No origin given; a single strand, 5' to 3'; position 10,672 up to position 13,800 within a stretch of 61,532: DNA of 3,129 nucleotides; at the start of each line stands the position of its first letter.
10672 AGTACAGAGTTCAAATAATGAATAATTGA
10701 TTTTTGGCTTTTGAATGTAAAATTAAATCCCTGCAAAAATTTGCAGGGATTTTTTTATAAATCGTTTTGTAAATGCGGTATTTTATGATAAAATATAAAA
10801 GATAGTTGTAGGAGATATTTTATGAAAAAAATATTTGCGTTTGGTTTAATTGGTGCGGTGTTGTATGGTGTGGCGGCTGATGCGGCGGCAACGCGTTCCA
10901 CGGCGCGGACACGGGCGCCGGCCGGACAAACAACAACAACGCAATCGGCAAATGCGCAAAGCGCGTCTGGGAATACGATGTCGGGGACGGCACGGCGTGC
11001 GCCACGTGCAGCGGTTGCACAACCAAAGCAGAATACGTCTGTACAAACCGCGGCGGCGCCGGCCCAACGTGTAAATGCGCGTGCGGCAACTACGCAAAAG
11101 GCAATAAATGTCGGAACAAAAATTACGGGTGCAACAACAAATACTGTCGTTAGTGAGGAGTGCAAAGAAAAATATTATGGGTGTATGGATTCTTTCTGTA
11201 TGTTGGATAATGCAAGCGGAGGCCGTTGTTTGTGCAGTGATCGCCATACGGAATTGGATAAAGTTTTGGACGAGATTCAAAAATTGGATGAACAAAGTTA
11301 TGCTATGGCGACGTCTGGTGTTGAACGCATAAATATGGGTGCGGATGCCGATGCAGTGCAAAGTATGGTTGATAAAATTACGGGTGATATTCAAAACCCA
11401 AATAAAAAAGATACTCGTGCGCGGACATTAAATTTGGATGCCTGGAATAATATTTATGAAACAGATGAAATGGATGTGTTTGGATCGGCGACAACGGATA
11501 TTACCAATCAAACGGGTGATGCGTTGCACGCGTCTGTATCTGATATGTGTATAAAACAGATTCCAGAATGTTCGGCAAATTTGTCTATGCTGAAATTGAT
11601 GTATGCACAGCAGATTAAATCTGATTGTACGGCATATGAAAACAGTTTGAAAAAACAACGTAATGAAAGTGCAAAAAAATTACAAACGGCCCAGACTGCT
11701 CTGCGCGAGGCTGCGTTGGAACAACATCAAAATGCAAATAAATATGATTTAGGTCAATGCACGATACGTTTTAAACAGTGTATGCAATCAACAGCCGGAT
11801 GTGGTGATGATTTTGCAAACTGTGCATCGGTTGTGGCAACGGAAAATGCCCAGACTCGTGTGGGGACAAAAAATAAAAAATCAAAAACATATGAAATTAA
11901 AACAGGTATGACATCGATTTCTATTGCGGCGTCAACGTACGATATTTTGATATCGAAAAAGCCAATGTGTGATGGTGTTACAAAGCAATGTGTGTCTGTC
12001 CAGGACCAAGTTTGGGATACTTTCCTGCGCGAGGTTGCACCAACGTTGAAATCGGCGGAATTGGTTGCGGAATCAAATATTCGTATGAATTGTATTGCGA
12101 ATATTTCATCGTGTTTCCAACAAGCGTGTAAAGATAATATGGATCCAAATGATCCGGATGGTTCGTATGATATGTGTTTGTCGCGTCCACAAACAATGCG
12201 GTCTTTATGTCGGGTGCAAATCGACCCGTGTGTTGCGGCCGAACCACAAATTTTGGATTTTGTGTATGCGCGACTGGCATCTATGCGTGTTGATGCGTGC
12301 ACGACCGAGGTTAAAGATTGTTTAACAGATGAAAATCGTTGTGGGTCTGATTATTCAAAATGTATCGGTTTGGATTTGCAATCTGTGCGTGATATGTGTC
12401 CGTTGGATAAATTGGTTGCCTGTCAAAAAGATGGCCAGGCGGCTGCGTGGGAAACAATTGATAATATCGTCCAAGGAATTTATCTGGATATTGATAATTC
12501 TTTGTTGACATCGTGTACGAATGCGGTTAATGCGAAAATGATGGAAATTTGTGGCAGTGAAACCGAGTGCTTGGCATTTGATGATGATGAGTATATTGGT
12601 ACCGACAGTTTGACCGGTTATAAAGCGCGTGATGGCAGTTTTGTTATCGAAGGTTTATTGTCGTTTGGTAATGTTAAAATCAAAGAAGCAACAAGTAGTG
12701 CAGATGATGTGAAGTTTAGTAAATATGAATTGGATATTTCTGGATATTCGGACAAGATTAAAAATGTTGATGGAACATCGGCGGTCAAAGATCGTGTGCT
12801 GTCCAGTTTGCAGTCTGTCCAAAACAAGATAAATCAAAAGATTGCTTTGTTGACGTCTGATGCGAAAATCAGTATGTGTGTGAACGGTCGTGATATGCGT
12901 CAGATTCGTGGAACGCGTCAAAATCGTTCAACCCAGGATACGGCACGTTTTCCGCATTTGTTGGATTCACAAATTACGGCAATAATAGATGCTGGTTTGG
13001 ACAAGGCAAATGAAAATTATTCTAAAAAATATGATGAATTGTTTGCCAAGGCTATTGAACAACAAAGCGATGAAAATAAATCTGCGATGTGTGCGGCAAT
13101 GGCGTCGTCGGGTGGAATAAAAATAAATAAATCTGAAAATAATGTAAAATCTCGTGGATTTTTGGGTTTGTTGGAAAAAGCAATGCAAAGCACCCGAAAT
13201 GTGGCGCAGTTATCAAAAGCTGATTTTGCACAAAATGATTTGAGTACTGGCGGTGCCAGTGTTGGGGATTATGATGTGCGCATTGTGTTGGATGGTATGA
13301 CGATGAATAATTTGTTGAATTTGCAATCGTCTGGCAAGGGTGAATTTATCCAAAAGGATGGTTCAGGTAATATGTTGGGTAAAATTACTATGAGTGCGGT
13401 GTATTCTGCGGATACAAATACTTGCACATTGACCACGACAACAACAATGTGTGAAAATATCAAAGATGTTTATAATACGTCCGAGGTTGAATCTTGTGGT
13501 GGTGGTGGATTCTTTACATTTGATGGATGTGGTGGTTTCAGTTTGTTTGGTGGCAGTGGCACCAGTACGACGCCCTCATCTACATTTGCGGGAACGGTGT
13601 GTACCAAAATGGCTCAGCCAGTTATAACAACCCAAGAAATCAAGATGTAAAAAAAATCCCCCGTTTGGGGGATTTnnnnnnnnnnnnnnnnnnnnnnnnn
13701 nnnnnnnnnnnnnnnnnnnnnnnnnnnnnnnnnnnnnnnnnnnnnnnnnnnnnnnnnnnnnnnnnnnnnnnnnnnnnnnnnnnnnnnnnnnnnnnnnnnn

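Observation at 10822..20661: Locus 1 of an expanded family of large exported cysteine-rich proteins (C-x6-C-x4/6-C-G-x-[DN]-[FYW]-x2-C modules)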

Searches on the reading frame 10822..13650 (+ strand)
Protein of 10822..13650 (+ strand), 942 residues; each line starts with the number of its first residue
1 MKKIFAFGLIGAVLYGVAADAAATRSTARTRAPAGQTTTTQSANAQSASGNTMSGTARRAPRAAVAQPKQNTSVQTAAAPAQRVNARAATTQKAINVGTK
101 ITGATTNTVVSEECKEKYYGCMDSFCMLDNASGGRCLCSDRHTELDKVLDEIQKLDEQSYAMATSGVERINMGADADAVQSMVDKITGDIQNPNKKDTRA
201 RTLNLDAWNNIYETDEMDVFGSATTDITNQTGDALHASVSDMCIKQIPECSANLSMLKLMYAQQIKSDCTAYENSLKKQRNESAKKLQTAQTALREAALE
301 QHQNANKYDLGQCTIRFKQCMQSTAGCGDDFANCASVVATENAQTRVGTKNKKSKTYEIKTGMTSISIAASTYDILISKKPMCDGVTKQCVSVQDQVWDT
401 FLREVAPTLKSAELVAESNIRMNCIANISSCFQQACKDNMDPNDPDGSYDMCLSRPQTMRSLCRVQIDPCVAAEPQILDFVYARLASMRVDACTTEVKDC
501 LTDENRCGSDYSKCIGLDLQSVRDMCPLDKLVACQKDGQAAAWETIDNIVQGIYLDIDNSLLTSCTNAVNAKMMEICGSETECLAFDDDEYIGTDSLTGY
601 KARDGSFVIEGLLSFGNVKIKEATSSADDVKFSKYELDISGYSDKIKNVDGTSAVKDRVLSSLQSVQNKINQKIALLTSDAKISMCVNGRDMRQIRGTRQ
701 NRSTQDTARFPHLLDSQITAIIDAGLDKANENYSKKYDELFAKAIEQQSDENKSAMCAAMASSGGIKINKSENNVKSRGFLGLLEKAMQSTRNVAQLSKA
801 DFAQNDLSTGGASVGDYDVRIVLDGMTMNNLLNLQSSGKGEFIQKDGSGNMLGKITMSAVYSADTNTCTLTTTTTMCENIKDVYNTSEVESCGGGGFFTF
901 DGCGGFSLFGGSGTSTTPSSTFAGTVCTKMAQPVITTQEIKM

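Call 5: search_protein_families(library=pfam, proteins=[window:10822-13650:+], max_evalue=1)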
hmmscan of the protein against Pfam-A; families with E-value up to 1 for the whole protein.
window:10822-13650:+ (942 aa): 1 family
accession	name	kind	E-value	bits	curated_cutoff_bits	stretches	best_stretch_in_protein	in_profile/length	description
PF05002.20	SGS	-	0.021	15.4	23.9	1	728-778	17-67/82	SGS domain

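Call 6: search_protein_families(library=ncbifam, proteins=[window:10822-13650:+], max_evalue=1)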
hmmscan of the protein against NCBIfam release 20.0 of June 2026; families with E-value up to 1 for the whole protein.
window:10822-13650:+ (942 aa): 0 families

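Call 9: find_homologous_proteins(query=window:10822-13650:+, max_evalue=0.001)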
Query window:10822-13650:+ (942 aa): 1123 proteins with E <= 0.001 among 8000 candidates; the best 120 are listed.
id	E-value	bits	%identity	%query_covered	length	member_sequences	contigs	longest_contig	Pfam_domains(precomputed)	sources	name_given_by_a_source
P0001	0.0e+0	2083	99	100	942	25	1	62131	-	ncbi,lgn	-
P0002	0.0e+0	1755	83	100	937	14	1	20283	-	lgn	-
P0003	0.0e+0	1654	81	100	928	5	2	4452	-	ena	-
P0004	0.0e+0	1450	72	100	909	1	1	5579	-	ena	-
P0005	0.0e+0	1320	74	87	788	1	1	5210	-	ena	-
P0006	0.0e+0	1320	66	100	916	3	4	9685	-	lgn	-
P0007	0.0e+0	1317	66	100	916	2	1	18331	-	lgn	-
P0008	0.0e+0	1312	66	100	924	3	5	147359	-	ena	-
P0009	0.0e+0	1310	66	100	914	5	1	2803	-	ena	-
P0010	0.0e+0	1308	65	100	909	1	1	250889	-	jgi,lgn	jgi:hypothetical protein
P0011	0.0e+0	1308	65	100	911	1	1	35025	-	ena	-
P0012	0.0e+0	1307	64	100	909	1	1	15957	-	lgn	-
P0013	0.0e+0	1305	65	100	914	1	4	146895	-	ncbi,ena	-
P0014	0.0e+0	1305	65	100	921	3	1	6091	-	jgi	-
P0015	0.0e+0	1302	65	100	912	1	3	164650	-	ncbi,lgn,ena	-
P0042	2.1e-283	961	52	94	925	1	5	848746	-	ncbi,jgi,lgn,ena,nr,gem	ncbi:MAG TPA: hypothetical protein PKJ33_00085 [Alphaproteobacteria bacterium]|nr:hypothetical prote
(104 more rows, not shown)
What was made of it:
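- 10822..13650 (+): A942: exported 942-aa Cys-rich helical protein and prototype of the large paralog family. Layout: signal peptide about aa 1-22; basic acid-free disordered tail aa 23-110; N-module aa 114-138 (nt 11161-11235); twin-Cx6C modules aa 313-334 (nt 11758-11823) and aa 493-514 (nt 12298-12363); C-terminal beta-rich domain about aa 820-942 ending in IKM. More than 1,123 homologs in call 9.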

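Call 10: find_encoding_contigs(protein=P0001, flank=3000, max_places=4)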
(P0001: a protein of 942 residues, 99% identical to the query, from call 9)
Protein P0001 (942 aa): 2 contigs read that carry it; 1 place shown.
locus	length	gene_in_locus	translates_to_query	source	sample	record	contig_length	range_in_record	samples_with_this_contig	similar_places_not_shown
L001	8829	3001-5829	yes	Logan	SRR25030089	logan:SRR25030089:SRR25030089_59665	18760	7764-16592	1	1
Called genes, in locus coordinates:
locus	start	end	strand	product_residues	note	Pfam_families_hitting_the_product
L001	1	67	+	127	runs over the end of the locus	PF00411:Ribosomal_S11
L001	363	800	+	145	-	-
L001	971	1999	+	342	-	PF01193:RNA_pol_L, PF01000:RNA_pol_A_bac, PF03118:RNA_pol_A_CTD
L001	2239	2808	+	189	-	PF01196:Ribosomal_L17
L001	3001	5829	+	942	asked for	-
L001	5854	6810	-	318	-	-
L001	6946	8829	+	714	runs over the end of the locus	-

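Call 17: search_solved_structures(query=A2, max_evalue=1)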
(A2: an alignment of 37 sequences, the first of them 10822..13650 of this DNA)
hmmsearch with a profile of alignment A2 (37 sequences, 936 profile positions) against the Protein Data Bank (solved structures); distinct sequences matched with E-value up to 1: 3.
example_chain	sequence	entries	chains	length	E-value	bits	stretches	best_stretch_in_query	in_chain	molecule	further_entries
7oo3_c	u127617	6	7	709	0.48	11.7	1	420-477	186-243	UV-stimulated scaffold protein A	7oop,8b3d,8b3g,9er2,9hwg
7opc_c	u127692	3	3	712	0.48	11.7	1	420-477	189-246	UV-stimulated scaffold protein A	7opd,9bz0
8qh5_D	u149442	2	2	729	0.5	11.7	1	420-477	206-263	UV-stimulated scaffold protein A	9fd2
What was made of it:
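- On Any solved structure (PDB): Profile hmmsearch best E 0.48 (call 17).
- Tried and rejected: Solved structures: the PDB profile search gave only E~0.5 noise (call 17).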

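Call 18: find_related_loci(query=A2, collection=genome_contigs, flank=8000)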
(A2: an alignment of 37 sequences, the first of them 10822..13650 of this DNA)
Query A2 (942 aa) in genome_contigs; peptide patterns used: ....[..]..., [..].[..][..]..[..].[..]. (x = any residue, [..] = any of these).
549 stretches matched a pattern; 535 encode a relative of the query (tblastn E <= 1e-3); the best 80 are kept; 79 distinct loci.
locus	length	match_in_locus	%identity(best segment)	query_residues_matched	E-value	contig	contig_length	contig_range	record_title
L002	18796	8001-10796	84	1-942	0e+0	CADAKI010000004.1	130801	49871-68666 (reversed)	MAG: uncultured proteobacterium isolate RUG13375 genome assembly, contig: RUG13375_asm_4, whole genome shotgun sequence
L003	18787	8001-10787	81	1-942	0e+0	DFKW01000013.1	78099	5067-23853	MAG TPA_asm: Alphaproteobacteria bacterium UBA3635 UBA3635_contig_7309, whole genome shotgun sequence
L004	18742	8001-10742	65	1-942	0e+0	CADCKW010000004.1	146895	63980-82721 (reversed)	MAG: uncultured proteobacterium isolate RUG14746 genome assembly, contig: RUG14746_asm_4, whole genome shotgun sequence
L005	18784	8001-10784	64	1-942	0e+0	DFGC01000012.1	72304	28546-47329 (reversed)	MAG TPA_asm: Alphaproteobacteria bacterium UBA3760 UBA3760_contig_1588, whole genome shotgun sequence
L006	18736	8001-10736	65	1-942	0e+0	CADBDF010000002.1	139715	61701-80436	MAG: uncultured proteobacterium isolate RUG13870 genome assembly, contig: RUG13870_asm_2, whole genome shotgun sequence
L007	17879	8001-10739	63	1-942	0e+0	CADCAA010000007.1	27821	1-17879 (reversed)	MAG: uncultured proteobacterium isolate RUG14456 genome assembly, contig: RUG14456_asm_7, whole genome shotgun sequence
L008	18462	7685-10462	52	1-942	0e+0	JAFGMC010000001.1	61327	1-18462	MAG: Alphaproteobacteria bacterium isolate Zod_Metabat.441 k87_329693, whole genome shotgun sequence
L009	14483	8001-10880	48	1-942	0e+0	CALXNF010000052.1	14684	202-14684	MAG: uncultured Alphaproteobacteria bacterium isolate E02__bin305 genome assembly, contig: E02__k127_1736855, whole geno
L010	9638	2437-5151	51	1-877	0e+0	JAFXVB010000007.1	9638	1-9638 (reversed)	MAG: Alphaproteobacteria bacterium isolate RGIG6772 Sheep_Rumen-3__c179054, whole genome shotgun sequence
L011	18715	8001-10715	49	32-942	0e+0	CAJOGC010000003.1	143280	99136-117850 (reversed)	uncultured Alphaproteobacteria bacterium isolate Sheep_2_mag_61 genome assembly, contig: scaffold_100, whole genome shot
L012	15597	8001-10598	51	84-942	0e+0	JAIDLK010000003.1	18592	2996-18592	MAG: Alphaproteobacteria bacterium isolate SC0338_S5_7 SC0338_S5_7_contig_3, whole genome shotgun sequence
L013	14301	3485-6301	50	1-942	0e+0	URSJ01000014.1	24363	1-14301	uncultured Rickettsiales bacterium isolate UMGS1304 genome assembly, contig: NODE_271_length_24363_cov_8.41003, whole ge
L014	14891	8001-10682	51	1-885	0e+0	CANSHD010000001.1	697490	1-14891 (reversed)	MAG TPA_asm: uncultured Alphaproteobacteria bacterium isolate SRR15730559_bin.33_metawrap_v1.3_MAG genome assembly, cont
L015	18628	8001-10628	51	65-942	0e+0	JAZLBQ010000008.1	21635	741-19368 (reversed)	MAG: Candidatus Enterousia sp. isolate T1900045063_TC20190056.MAGScoT_cleanbin_000013 SGB_4572_k141_334766, whole genome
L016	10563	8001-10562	51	1-857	0e+0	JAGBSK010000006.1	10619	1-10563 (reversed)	MAG: Alphaproteobacteria bacterium isolate RGIG9404 Yak_Cecum-1__c93715, whole genome shotgun sequence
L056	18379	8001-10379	45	22-741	0e+0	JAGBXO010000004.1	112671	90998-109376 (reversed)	MAG: Alphaproteobacteria bacterium isolate RGIG9538 Yak_Colon-2__c191650, whole genome shotgun sequence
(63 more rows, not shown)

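Call 27: predict_structure(alignment_id=A2)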
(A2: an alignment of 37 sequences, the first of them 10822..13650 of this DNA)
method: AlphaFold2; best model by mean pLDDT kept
length: 942 residues; sequences in the alignment: 37
mean_pLDDT: 62.4   pTM: 0.40
mean pLDDT of the five models: 62.4, 60.8, 60.5, 57.8, 53.2
residues with pLDDT >= 90: 0; 70-90: 443; 50-70: 255; < 50: 244
segments of 3 or more residues with pLDDT < 50: 1-3, 14-108, 186-208, 210-224, 348-352, 628-630, 697-703, 764-814, 888-918
pLDDT, mean of each block of 10 residues (from residue 1): 52 46 28 29 24 26 28 29 26 28 41 81 73 74 78 75 60 49 49 40 43 35 53 79 79 78 83 80 74 61 56 83 81 68 51 62 67 79 78 78 80 69 71 66 56 64 70 70 71 78 76 67 73 64 67 74 82 83 82 83 73 74 58 71 67 74 86 84 73 52 55 80 85 81 71 69 44 36 39 31 35 53 57 60 69 77 79 76 59 35 33 41 70 76 70
secondary structure, 60 per line:
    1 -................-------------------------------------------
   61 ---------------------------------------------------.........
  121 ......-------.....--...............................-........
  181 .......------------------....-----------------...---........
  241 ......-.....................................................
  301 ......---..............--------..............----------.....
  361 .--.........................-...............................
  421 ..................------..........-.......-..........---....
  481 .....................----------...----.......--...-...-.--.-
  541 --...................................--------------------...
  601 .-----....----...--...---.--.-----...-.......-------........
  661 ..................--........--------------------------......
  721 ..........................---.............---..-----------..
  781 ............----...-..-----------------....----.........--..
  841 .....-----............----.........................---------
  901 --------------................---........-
elements in order (helices of 4 or more, strands of 3 or more residues): H2-17 H112-126 H134-138 H141-171 H173-187 H206-209 H233-246 H248-305 H310-323 H332-345 E356-361 E364-369 H370-388 H391-438 H445-454 H456-462 H464-473 H477-501 H519-525 H543-577 E598-601 E607-610 E620-622 E635-637 H639-645 H653-678 H681-688 H715-746 H750-762 H779-792 E820-823 H828-836 E839-845 E851-862 E867-891 E915-930 E934-941
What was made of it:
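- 10822..13650 (+): AF2 model in call 27.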

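Call 29: search_protein_representatives(alignment_id=A1)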
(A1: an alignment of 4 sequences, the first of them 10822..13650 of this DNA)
Query: 4 sequences, 855 profile positions. Proteins with E-value up to 0.001 (for the whole library): 993; up to 1e-10: 812; up to 1e-30: 497. The best 150 are listed.
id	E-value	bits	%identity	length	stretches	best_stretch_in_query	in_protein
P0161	1.6e-247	840.6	-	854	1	79-855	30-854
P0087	1.7e-210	718.1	-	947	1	1-824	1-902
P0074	6.7e-210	716.2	-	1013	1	1-835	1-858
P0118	7.4e-202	689.5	-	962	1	27-834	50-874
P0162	2.3e-201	687.9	-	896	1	94-855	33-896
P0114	8.3e-195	666.2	-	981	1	1-855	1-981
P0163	5.1e-193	660.3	-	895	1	67-855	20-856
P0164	1.3e-189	649.1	-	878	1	30-752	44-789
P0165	2.6e-185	634.8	-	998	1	22-854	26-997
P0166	4.4e-184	630.7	-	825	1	90-855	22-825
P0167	7.7e-180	616.7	-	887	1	1-819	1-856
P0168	2.7e-179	614.9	-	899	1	15-844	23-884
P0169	4.2e-177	607.7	-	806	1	76-855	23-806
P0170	5.8e-177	607.2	-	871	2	76-585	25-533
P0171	2.0e-176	605.4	-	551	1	68-562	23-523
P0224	2.0e-134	466.5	-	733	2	33-333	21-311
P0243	6.3e-126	438.4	-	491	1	1-457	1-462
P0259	6.6e-115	401.9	-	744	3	58-333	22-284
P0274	1.0e-103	364.9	-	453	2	1-333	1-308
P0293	3.0e-96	340.2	-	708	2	73-332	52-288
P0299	2.4e-94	333.9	-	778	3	46-331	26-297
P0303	2.2e-93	330.7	-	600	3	374-726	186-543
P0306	6.4e-93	329.2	-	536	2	372-606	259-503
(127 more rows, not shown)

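Call 30: fold_search(model_id=the predicted structure, library=pdb)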
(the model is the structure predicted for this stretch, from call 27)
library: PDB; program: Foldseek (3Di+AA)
matches with E <= 10: 52; with E <= 0.001: 0
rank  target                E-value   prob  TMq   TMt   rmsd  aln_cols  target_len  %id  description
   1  7m2w_F                2.8e-01  0.10  0.08  0.10  37.6       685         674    9  Engineered disulfide cross-linked closed conformation of the Yeast gamma-TuRC(SS) (released 2021-05-12)
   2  6yfk_AA               2.4e+00  0.60  0.06  0.32   8.1       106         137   13  Virus-like particle of bacteriophage ESE007 (released 2020-09-02)
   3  8zku_A                2.6e+00  0.02  0.04  0.04  25.2       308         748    8  Structure of Polycystin-1/Polycystin-2 complex with GOF mutations (released 2025-05-21)
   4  1phs                  3.4e+00  0.04  0.03  0.06  23.9       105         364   12  THE THREE-DIMENSIONAL STRUCTURE OF THE SEED STORAGE PROTEIN PHASEOLIN AT 3 ANGSTROMS RESOLUTION (released 1990-10-15)
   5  1cii                  4.3e+00  0.02  0.07  0.09  49.2       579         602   12  COLICIN IA (released 1998-01-14)
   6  9ijr_C                4.4e+00  0.08  0.05  0.12  22.4       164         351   10  Cryo-EM structure of the orphan GPR52 beta-arrestin 1 complex bound to ligand c17 (released 2025-09-03)
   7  7zkg_A                4.6e+00  0.04  0.04  0.10  16.2       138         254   14  C-Methyltransferase PsmD from Streptomyces griseofuscus with bound cofactor (crystal form 2) (released 2022-12-28)
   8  2qux_B                4.9e+00  0.23  0.05  0.36  12.0       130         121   12  PP7 coat protein dimer in complex with RNA hairpin (released 2007-12-18)
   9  9y9l_Y                5.3e+00  0.02  0.05  0.14  24.5       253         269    9  CP at the barbed end with one cofilin on second-to-last subunit (released 2026-03-04)
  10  7kx2_C                5.5e+00  0.09  0.03  0.13  11.9        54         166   13  Spermidine N-acetyltransferase SpeG F149A mutant from Vibrio cholerae (released 2020-12-16)
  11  9qe0_B                5.5e+00  0.01  0.06  0.05  40.1       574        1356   11  Neobacillus vireti Wadjet-II JetABC dimer (released 2025-06-25)
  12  9gm9_A                5.8e+00  0.01  0.03  0.03  38.1       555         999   11  MukBEF in a DNA capture state (released 2025-03-26)
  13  9dng_A                6.1e+00  0.03  0.05  0.11  28.6       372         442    9  Structure of rat beta-arrestin 1 by fiducial-assisted cryo-EM (released 2025-01-22)
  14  1wbb_B                6.1e+00  0.02  0.03  0.04  27.6       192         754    9  Crystal structure of E. coli DNA mismatch repair enzyme MutS, E38A mutant, in complex with a G.T mismatch (released 2006-01-18)
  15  7zgt_B                6.1e+00  0.02  0.04  0.11  19.4       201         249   14  C-Methyltransferase PsmD from Streptomyces griseofuscus (apo form) (released 2022-12-28)
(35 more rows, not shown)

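Call 35: search_protein_families(library=phrogs, proteins=[window:10822-13650:+], max_evalue=0.01)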
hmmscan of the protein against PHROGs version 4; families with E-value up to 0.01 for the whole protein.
window:10822-13650:+ (942 aa): 0 families
